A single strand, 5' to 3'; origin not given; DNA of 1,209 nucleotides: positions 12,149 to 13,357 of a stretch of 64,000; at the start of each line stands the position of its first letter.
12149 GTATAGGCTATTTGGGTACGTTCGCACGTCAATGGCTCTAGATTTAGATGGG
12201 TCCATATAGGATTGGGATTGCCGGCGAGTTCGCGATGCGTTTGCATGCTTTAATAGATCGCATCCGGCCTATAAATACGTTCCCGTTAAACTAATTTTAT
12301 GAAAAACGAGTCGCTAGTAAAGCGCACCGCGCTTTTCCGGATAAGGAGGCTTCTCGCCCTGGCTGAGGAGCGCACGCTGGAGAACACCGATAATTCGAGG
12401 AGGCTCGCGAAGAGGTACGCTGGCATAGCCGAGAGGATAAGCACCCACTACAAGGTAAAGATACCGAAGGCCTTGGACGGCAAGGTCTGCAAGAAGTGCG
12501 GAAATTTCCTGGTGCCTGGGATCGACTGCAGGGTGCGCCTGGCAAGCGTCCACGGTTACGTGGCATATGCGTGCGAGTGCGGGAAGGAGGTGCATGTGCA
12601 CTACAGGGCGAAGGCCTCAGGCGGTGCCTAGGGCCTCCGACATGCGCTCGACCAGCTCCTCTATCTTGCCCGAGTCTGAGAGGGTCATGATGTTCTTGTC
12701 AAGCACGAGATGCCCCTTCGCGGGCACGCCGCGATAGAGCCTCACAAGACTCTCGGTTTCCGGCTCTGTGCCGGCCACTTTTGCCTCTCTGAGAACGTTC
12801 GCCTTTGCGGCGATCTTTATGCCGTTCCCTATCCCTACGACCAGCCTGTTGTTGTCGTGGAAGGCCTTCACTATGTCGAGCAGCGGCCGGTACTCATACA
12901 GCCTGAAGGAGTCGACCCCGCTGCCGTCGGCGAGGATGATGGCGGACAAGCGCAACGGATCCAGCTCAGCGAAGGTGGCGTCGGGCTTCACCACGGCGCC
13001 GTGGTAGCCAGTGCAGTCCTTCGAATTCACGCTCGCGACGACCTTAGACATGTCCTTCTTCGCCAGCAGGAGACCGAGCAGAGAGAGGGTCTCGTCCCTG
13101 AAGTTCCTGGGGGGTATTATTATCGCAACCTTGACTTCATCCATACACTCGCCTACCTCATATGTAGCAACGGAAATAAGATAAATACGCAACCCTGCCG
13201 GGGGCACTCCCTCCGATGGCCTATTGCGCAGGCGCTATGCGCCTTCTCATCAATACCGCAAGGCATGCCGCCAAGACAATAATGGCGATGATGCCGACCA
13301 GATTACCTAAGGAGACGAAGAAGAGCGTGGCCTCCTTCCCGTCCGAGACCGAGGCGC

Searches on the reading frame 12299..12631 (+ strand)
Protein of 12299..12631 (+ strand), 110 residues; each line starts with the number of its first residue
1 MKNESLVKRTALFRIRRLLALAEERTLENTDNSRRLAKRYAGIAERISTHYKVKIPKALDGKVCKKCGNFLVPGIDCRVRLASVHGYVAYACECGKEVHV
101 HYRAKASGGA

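Call 35: search_protein_families(library=pfam, proteins=[window:12299-12631:+], max_evalue=10)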
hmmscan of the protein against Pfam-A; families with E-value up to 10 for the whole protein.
window:12299-12631:+ (110 aa): 6 families
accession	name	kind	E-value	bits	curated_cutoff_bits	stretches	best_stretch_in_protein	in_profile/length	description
PF04032.22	Rpr2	-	4.4e-13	49.7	29.3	1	15-94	2-89/90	RNAse P Rpr2/Rpp21/SNM1 subunit domain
PF14706.11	Tnp_DNA_bind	-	0.0032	17.6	24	1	34-61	15-42/58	Transposase DNA-binding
PF17283.8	Zn_ribbon_SprT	-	0.081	13.4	28.1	0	62-72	25-35/38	SprT-like zinc ribbon domain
PF14149.11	YhfH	-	0.1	12.9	27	1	52-69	4-21/37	YhfH-like protein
PF10979.13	DUF2786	-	0.26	11.7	23.9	1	12-28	3-19/40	Protein of unknown function (DUF2786)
PF07754.17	HVO_2753_ZBP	-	3.1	8.1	33.2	1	77-98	4-26/46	Small zinc finger protein HVO_2753-like, Zn-binding pocket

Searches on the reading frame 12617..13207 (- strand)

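Call 35: search_protein_families(library=pfam, proteins=[window:12617-13207:-], max_evalue=10)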
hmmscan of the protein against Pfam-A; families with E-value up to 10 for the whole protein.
window:12617-13207:- (196 aa): 2 families
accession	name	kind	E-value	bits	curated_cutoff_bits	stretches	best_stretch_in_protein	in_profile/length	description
PF01965.30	DJ-1_PfpI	-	8.6e-13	48.9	26.6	1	26-189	2-162/165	DJ-1/PfpI family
PF13733.12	Glyco_transf_7N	-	0.22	11.6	27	1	14-44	36-66/134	N-terminal region of glycosyl transferase group 7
